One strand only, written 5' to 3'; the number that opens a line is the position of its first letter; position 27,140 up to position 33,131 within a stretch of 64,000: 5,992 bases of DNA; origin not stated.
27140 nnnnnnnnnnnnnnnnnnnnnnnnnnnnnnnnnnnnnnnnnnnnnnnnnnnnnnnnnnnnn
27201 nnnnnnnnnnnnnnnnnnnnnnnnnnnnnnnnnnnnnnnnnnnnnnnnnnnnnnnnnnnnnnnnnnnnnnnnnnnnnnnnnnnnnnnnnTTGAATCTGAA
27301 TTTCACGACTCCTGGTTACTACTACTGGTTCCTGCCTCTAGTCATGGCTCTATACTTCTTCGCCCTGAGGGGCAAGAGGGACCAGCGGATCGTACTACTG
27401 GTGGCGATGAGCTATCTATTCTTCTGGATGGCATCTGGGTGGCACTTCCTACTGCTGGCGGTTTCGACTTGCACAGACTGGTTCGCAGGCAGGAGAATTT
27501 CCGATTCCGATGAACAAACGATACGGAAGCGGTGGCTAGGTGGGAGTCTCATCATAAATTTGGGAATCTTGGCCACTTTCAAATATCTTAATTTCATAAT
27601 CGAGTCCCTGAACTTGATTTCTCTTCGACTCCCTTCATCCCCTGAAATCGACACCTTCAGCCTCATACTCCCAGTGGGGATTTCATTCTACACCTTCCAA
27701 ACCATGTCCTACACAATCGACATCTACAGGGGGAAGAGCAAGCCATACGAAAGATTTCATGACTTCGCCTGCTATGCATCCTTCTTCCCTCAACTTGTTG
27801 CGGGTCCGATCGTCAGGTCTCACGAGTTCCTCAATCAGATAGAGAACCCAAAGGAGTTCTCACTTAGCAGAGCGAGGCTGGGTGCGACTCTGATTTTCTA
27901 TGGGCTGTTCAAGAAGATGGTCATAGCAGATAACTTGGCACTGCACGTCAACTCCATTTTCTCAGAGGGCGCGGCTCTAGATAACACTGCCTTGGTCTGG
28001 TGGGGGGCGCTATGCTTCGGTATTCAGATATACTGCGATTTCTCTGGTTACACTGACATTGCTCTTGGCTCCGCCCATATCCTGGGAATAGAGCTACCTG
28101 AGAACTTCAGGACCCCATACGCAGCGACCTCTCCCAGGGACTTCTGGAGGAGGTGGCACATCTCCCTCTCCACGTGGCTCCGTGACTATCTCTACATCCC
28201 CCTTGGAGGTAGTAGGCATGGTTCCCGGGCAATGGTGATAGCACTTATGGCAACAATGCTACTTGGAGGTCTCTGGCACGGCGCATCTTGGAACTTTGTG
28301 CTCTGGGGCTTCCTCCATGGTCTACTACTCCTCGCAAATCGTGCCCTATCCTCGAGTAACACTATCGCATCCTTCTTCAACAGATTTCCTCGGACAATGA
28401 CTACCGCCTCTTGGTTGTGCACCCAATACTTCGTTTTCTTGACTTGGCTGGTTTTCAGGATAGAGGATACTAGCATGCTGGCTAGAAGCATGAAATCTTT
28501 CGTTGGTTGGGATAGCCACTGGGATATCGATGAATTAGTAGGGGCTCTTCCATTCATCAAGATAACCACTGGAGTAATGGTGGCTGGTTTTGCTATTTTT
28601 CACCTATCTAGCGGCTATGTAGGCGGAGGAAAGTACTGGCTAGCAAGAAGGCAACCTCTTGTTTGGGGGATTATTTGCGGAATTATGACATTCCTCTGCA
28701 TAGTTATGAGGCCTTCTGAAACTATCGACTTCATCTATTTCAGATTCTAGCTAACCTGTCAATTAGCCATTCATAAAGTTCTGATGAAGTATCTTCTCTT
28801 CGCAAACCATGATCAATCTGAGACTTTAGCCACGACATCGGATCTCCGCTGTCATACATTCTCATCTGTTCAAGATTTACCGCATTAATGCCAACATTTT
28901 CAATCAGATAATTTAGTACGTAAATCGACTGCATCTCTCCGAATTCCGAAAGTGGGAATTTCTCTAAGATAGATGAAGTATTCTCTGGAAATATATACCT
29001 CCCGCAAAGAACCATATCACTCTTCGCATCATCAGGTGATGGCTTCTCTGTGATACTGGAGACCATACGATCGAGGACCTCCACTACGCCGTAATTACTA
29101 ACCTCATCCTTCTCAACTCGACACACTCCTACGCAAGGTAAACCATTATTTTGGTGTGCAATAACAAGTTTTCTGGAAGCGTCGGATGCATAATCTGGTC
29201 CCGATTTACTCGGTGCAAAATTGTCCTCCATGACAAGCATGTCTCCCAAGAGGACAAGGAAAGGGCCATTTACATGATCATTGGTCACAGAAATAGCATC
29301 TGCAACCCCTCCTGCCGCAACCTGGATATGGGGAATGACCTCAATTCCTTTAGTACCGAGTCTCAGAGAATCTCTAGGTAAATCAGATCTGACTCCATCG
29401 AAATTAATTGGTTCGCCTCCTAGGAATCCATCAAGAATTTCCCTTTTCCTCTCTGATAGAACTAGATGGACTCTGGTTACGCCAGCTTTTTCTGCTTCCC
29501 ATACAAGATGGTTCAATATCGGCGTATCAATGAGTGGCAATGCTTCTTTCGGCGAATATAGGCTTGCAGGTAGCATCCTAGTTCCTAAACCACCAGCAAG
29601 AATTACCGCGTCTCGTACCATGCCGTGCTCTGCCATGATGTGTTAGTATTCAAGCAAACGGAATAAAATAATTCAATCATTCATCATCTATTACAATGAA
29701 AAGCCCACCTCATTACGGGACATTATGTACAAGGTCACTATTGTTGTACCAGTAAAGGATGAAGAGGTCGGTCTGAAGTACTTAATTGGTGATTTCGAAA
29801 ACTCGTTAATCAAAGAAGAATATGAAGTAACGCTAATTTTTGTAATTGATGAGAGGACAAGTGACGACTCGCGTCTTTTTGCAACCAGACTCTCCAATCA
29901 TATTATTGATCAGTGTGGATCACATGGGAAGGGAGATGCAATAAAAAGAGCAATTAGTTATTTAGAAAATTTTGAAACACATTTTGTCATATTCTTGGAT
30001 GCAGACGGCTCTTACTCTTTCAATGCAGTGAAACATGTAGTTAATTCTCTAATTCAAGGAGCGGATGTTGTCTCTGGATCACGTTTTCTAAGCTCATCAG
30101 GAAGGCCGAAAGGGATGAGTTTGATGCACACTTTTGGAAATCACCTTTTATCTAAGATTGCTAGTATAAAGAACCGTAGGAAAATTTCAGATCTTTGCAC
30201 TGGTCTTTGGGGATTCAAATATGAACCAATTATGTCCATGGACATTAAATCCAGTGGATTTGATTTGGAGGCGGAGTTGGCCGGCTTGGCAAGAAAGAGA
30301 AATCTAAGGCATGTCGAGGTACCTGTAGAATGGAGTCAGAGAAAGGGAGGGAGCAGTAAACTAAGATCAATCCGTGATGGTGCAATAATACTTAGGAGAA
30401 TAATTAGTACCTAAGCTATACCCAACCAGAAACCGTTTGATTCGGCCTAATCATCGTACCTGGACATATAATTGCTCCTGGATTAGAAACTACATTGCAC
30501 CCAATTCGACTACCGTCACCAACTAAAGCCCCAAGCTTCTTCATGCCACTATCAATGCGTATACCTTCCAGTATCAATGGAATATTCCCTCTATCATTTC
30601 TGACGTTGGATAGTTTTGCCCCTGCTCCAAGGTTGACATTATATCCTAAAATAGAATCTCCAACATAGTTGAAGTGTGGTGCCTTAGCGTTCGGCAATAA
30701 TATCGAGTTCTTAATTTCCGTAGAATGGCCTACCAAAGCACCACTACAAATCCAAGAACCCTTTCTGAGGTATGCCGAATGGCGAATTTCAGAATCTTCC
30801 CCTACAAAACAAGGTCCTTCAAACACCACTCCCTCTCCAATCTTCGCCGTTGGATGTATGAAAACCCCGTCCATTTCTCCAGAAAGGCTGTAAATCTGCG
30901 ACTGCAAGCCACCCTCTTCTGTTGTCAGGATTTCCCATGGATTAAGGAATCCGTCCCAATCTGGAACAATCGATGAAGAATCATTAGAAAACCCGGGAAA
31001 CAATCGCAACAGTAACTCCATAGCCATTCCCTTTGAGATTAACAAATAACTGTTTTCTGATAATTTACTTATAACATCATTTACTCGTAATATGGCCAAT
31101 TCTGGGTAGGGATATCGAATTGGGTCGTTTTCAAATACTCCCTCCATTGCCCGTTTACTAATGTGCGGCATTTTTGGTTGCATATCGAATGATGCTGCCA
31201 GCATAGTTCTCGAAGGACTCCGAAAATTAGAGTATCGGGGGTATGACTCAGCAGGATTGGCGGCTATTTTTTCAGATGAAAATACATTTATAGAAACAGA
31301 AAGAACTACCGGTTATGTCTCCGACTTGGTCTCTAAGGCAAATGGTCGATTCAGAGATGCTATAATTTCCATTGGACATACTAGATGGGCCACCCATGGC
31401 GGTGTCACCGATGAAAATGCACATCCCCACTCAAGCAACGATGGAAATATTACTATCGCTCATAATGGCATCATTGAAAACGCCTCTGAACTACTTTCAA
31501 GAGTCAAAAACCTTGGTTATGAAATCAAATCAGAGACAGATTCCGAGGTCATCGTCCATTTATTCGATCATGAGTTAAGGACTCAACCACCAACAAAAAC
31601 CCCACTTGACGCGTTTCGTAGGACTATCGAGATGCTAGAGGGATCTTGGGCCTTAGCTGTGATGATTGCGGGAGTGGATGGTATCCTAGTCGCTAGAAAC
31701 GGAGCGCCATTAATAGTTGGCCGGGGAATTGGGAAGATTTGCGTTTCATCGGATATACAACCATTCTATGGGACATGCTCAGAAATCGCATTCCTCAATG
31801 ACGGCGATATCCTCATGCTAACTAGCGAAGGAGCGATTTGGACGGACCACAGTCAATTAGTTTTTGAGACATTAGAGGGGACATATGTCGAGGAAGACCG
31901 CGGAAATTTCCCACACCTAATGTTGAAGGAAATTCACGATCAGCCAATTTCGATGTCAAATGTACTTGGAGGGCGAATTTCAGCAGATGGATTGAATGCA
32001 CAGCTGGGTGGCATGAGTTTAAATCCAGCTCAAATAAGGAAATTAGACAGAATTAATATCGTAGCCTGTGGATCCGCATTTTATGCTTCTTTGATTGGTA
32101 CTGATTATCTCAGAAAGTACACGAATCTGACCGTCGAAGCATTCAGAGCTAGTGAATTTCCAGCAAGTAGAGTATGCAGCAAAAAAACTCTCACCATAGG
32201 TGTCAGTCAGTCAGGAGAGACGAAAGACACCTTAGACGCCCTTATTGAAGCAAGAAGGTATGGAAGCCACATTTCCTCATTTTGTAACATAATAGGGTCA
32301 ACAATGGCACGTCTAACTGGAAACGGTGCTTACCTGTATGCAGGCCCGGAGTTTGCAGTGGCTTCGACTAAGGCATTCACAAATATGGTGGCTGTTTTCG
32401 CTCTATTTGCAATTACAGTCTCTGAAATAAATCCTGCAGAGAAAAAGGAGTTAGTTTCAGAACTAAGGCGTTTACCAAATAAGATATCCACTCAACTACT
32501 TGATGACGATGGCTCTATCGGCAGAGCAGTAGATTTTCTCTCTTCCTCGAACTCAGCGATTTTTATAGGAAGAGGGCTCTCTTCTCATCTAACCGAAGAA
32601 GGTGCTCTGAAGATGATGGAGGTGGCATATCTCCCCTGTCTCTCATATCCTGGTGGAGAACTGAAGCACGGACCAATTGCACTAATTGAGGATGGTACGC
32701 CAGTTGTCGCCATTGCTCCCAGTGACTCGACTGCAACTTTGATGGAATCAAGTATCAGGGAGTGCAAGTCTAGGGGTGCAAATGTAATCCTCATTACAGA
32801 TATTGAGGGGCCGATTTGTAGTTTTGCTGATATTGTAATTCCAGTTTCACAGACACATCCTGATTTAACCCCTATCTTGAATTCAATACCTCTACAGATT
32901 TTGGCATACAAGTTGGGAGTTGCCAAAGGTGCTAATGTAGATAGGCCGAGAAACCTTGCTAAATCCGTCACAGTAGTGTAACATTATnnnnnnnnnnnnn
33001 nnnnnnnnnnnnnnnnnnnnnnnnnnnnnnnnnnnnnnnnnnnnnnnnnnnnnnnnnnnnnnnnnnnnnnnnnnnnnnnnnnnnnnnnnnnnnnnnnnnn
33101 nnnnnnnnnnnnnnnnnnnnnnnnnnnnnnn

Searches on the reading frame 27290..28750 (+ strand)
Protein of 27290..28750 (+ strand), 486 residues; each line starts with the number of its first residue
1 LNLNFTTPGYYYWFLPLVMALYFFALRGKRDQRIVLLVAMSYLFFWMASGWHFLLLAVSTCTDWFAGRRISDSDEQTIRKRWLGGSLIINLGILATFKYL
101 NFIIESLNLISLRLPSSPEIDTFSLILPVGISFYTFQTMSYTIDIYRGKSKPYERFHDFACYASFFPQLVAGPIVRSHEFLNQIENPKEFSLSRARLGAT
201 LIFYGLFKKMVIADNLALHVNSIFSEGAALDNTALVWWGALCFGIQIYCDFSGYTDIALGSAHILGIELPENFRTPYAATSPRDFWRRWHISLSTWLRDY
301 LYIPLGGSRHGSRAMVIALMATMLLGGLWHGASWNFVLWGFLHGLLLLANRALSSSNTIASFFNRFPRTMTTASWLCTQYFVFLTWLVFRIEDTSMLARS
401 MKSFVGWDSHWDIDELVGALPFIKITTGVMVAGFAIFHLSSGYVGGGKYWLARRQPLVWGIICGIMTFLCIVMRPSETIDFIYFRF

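Call 33: search_protein_families(library=pfam, proteins=[window:27290-28750:+], max_evalue=0.00001)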
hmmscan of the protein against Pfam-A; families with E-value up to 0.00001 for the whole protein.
window:27290-28750:+ (486 aa): 1 family
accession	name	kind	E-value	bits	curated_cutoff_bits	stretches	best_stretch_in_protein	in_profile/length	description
PF03062.24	MBOAT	-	9.5e-35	120.9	27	1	157-375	82-318/337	MBOAT, membrane-bound O-acyltransferase family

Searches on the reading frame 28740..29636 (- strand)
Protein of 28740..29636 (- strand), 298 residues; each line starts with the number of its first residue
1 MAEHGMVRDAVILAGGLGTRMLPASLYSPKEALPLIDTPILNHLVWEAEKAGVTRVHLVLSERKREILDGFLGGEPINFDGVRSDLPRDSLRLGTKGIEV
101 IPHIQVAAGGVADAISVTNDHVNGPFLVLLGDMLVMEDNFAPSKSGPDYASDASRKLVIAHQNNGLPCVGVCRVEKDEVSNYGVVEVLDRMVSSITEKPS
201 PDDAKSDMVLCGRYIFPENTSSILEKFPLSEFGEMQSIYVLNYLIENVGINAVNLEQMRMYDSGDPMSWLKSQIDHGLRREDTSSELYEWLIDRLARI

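Call 33: search_protein_families(library=pfam, proteins=[window:28740-29636:-], max_evalue=0.00001)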
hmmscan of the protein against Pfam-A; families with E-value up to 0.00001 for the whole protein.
window:28740-29636:- (298 aa): 2 families
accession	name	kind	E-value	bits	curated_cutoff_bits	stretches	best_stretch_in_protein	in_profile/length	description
PF00483.29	NTP_transferase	-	4e-19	69.6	21.2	1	10-226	2-190/245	Nucleotidyl transferase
PF12804.13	NTP_transf_3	-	4.7e-07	30.6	27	1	10-136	1-99/160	MobA-like NTP transferase domain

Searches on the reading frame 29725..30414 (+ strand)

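Call 33: search_protein_families(library=pfam, proteins=[window:29725-30414:+], max_evalue=0.00001)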
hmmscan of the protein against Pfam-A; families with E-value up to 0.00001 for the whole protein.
window:29725-30414:+ (229 aa): 1 family
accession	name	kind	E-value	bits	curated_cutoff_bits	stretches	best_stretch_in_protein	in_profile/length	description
PF00535.33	Glycos_transf_2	-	3.8e-12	46.9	23.3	1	5-169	1-164/168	Glycosyl transferase family 2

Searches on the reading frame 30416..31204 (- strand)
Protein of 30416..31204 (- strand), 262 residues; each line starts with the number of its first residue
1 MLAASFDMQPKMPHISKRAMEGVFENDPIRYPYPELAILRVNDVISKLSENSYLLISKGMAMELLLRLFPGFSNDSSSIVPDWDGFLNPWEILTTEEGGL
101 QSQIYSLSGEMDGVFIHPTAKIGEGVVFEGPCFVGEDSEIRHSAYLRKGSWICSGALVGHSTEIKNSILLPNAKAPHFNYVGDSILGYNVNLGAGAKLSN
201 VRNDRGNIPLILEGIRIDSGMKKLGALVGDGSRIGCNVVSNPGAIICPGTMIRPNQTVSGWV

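Call 33: search_protein_families(library=pfam, proteins=[window:30416-31204:-], max_evalue=0.00001)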
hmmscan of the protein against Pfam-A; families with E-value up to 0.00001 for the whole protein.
window:30416-31204:- (262 aa): 2 families
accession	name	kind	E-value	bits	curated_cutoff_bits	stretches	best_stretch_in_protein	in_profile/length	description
PF00132.30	Hexapep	-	4.2e-11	42.5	27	0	226-255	2-31/36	Bacterial transferase hexapeptide (six repeats)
PF25084.1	LbH_EIF2B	-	4.6e-09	36.7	54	0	114-199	4-88/105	EIF2B subunit epsilon LbH domain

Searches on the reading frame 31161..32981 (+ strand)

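Call 33: search_protein_families(library=pfam, proteins=[window:31161-32981:+], max_evalue=0.00001)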
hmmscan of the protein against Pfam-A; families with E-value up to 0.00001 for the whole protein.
window:31161-32981:+ (606 aa): 3 families
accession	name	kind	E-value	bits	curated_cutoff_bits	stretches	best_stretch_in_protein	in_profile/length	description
PF01380.27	SIS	-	5.9e-42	143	25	2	460-585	2-127/131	SIS domain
PF13522.11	GATase_6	-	2.2e-17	63.7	27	1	65-189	8-121/130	Glutamine amidotransferase domain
PF13537.11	GATase_7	-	6.6e-13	49.2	25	1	83-202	9-121/123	Glutamine amidotransferase domain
